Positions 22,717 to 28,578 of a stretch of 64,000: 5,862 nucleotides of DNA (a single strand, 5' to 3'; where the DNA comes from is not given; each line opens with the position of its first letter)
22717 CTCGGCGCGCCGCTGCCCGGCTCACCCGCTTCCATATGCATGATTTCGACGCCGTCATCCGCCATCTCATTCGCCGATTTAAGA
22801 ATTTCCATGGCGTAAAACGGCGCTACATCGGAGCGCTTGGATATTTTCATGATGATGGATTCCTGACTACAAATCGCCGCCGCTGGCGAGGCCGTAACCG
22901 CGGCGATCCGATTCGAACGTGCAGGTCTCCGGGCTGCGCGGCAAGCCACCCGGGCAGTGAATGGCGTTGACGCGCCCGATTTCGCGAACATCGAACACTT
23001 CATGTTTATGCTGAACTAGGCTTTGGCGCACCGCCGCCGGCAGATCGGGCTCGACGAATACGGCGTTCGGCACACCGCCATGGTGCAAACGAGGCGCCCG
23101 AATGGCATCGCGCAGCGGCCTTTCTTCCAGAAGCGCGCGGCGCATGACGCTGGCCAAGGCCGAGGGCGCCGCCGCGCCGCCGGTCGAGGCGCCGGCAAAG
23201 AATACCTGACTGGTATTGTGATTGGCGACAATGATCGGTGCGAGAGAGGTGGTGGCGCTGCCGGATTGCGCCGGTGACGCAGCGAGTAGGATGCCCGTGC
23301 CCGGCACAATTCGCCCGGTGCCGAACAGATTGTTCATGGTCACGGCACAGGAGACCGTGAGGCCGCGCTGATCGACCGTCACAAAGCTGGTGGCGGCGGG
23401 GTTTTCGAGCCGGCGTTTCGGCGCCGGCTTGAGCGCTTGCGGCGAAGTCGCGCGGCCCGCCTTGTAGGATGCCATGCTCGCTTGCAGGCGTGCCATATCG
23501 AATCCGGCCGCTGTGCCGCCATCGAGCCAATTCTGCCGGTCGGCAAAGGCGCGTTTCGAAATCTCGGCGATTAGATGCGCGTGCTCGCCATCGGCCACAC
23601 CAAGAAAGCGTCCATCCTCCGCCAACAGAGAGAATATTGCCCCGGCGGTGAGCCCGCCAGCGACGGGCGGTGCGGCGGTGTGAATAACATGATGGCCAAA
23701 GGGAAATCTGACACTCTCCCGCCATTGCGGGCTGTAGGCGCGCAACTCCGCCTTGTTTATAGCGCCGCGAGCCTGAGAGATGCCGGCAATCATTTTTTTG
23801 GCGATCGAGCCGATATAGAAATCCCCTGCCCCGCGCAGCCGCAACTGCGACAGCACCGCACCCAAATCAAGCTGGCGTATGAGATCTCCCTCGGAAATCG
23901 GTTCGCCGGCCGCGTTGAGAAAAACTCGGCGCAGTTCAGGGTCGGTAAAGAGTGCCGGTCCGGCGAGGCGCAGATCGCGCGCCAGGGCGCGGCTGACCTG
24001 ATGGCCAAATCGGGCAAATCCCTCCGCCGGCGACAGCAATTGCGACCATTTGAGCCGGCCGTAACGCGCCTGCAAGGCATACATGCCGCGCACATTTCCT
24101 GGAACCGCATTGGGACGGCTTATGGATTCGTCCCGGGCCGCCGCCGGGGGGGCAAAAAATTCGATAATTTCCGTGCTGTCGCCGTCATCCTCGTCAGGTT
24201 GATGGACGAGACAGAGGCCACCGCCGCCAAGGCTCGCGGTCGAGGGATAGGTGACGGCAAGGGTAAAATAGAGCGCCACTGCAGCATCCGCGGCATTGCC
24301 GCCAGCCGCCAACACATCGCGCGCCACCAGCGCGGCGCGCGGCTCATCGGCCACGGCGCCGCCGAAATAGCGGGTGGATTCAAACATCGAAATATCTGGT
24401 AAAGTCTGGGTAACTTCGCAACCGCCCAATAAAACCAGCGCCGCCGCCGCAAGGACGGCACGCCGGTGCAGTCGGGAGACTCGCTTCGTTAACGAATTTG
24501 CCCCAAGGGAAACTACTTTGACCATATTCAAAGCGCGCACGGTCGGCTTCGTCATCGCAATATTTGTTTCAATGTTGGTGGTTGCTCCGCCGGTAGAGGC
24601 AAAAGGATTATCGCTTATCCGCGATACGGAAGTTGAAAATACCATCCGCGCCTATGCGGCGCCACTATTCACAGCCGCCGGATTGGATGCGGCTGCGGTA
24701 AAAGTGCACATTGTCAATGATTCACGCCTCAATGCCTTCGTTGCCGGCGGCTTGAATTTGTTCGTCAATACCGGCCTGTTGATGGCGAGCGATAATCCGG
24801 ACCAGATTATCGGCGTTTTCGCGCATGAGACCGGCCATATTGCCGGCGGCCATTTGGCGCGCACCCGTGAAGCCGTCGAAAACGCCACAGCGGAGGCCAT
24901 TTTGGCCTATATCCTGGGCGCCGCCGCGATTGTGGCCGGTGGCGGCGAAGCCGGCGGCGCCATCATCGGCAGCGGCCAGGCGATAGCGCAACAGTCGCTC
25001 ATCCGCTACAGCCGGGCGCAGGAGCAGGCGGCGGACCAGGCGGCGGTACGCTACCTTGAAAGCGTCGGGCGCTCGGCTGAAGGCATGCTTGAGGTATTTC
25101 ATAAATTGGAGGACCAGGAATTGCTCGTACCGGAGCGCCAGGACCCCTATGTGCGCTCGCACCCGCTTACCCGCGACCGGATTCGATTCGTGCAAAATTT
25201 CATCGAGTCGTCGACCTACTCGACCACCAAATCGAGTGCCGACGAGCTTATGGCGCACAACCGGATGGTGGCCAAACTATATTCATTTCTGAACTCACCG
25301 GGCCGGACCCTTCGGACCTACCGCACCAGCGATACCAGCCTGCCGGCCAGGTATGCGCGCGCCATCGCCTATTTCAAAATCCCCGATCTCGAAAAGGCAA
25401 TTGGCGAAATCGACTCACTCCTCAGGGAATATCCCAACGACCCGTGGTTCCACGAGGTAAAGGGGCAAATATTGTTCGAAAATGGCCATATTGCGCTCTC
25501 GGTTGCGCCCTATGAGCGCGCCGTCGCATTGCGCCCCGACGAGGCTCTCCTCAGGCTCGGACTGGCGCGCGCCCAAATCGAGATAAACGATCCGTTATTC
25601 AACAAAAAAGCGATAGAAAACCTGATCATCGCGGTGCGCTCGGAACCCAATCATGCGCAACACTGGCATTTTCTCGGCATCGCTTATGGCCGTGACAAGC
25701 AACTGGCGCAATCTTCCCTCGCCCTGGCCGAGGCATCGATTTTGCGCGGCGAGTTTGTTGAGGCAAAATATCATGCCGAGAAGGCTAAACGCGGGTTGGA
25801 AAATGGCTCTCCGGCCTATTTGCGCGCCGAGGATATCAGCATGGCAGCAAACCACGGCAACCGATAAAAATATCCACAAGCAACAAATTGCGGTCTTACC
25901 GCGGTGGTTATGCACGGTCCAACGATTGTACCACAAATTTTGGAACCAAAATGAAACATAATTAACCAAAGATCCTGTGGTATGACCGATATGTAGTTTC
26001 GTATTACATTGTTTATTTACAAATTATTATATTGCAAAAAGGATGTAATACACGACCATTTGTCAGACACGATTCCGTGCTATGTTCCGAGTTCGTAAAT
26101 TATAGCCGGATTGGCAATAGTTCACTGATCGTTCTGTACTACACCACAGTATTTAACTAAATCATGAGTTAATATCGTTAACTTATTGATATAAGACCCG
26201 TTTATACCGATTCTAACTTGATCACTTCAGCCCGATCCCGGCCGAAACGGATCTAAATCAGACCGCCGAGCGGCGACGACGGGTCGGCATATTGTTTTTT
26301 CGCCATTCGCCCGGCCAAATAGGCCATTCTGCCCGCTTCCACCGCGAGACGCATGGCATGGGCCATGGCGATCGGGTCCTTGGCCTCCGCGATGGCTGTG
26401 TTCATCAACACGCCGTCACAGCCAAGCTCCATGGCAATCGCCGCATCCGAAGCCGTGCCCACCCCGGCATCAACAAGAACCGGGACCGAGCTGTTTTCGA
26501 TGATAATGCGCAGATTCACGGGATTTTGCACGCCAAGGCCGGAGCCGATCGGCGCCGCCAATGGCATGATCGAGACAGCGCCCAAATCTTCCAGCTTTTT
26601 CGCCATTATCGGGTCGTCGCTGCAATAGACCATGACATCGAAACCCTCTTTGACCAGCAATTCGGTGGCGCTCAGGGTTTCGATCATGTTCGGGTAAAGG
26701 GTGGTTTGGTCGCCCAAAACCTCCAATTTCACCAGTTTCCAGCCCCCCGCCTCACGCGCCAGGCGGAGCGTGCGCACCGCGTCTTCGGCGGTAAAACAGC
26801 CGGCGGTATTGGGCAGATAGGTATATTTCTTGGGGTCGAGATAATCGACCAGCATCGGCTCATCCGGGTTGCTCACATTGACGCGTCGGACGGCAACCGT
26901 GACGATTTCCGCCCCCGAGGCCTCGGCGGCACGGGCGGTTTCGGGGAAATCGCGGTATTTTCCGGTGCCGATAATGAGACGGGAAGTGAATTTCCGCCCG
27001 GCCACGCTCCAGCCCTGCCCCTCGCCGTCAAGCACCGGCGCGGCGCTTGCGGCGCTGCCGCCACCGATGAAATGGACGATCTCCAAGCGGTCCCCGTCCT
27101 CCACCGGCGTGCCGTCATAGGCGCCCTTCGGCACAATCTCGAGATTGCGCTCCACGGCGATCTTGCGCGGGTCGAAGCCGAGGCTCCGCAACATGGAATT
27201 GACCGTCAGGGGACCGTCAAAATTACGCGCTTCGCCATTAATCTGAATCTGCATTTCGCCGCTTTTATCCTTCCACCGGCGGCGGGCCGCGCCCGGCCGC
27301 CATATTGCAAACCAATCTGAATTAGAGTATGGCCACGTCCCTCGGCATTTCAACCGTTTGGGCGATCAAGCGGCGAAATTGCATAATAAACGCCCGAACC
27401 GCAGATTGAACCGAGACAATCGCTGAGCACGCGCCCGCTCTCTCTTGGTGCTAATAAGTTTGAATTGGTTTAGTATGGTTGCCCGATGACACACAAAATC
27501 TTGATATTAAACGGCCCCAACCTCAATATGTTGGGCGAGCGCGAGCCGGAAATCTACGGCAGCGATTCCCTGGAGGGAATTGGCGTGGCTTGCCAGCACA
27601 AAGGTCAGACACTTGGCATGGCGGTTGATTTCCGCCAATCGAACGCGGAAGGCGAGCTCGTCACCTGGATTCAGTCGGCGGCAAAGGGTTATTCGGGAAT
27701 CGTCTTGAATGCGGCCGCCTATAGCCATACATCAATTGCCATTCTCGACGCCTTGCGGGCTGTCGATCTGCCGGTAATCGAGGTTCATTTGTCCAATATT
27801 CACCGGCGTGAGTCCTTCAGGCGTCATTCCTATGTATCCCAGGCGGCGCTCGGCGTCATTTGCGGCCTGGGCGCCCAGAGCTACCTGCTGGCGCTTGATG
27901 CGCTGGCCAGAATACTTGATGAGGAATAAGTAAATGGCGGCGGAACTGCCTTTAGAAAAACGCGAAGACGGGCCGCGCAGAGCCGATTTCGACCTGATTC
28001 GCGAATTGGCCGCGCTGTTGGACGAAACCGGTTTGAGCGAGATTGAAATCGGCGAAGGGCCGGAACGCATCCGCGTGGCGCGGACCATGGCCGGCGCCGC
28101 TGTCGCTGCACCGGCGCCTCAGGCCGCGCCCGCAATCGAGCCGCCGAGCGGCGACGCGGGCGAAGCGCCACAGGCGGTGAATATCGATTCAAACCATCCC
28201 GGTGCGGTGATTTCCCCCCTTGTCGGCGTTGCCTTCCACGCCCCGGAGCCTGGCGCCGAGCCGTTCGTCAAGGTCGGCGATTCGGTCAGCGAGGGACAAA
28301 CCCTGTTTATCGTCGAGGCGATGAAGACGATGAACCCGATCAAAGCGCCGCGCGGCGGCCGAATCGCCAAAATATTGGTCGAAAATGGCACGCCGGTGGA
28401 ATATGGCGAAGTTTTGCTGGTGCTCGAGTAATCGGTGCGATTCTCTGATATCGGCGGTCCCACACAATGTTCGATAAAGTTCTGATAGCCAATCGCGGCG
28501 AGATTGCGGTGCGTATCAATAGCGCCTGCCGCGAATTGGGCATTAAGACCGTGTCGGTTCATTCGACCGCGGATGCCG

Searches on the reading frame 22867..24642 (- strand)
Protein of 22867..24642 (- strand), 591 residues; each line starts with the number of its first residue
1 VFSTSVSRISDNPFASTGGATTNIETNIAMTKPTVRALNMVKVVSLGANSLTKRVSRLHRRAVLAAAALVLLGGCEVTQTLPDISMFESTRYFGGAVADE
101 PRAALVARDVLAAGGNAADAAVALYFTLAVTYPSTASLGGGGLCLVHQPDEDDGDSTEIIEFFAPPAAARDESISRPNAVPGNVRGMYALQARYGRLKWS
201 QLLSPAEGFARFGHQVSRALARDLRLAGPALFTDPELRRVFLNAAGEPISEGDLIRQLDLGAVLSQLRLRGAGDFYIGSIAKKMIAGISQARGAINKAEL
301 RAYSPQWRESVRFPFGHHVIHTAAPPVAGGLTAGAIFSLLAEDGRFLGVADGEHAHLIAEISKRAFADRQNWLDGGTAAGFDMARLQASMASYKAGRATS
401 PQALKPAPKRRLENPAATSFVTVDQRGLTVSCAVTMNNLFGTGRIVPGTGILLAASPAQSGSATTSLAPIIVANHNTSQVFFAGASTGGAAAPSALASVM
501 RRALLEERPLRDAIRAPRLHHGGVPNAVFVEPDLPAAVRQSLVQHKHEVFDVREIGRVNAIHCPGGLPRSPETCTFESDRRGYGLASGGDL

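Call 40: search_protein_families(library=pfam, proteins=[window:22867-24642:-], max_evalue=0.0001)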
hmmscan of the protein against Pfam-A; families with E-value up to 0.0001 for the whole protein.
window:22867-24642:- (591 aa): 1 family
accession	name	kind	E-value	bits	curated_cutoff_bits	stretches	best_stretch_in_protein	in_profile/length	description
PF01019.26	G_glu_transpept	-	2.2e-79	268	27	2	108-453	1-365/512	Gamma-glutamyltranspeptidase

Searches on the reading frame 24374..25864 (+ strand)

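Call 40: search_protein_families(library=pfam, proteins=[window:24374-25864:+], max_evalue=0.0001)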
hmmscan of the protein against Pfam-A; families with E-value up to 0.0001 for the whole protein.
window:24374-25864:+ (497 aa): 7 families
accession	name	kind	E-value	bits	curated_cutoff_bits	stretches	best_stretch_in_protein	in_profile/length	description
PF01435.24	Peptidase_M48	-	1.4e-24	87.4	20.3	1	87-275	7-184/186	Peptidase family M48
PF13428.12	TPR_14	-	8.2e-07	29.5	23.5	0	325-365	3-43/44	Tetratricopeptide repeat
PF13432.12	TPR_16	-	2.3e-06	28.4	32.7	0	363-401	3-41/65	Tetratricopeptide repeat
PF14559.12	TPR_19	-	4.9e-06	27.2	25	0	370-406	4-40/68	Tetratricopeptide repeat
PF13431.12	TPR_17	-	7.7e-06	26.2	24.4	0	349-373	5-29/34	Tetratricopeptide repeat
PF23914.1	TPR_CcmH_CycH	-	9.7e-06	25.9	42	1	363-447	56-140/158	Cytochrome c-type biogenesis protein H TPR domain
PF13414.12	TPR_11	-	8.7e-05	22.6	26.8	0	364-400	1-37/42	TPR repeat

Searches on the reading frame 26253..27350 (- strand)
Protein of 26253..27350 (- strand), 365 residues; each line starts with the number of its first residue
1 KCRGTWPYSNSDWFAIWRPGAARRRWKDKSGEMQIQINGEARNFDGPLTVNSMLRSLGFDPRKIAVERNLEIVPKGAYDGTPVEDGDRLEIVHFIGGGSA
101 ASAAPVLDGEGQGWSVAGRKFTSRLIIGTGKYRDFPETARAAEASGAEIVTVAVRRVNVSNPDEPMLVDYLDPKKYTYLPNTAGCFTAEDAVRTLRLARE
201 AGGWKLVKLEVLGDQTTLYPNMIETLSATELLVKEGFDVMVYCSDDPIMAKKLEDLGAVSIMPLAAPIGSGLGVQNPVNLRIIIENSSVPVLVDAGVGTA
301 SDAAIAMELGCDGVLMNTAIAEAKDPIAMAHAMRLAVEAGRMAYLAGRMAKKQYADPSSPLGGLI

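Call 40: search_protein_families(library=pfam, proteins=[window:26253-27350:-], max_evalue=0.0001)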
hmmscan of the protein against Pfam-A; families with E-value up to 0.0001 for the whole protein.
window:26253-27350:- (365 aa): 2 families
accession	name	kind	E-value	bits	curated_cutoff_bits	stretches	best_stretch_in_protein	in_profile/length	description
PF05690.20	ThiG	-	2e-111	371.7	23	1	116-360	2-247/247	Thiazole biosynthesis protein ThiG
PF02597.26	ThiS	-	3.1e-14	53.7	22.5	1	35-98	1-76/76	ThiS family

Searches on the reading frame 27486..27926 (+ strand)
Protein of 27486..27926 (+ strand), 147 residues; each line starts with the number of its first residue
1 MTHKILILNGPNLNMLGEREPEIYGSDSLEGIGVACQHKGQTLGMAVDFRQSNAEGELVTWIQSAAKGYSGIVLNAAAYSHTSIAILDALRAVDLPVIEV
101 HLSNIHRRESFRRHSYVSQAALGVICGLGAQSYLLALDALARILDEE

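Call 40: search_protein_families(library=pfam, proteins=[window:27486-27926:+], max_evalue=0.0001)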
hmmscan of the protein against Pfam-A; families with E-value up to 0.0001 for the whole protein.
window:27486-27926:+ (147 aa): 1 family
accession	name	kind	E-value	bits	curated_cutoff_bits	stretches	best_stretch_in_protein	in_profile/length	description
PF01220.24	DHquinase_II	-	2.8e-59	199.2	23.3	1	4-140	1-137/138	Dehydroquinase class II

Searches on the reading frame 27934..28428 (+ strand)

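Call 40: search_protein_families(library=pfam, proteins=[window:27934-28428:+], max_evalue=0.0001)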
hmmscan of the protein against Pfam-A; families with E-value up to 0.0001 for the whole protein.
window:27934-28428:+ (165 aa): 2 families
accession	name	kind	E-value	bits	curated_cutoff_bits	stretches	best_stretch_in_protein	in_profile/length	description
PF00364.28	Biotin_lipoyl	-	2e-20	72.8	22.1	1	92-164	3-73/73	Biotin-requiring enzyme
PF13533.13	Biotin_lipoyl_2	-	7.5e-07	29.3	29.8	0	136-165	3-32/32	Biotin-lipoyl like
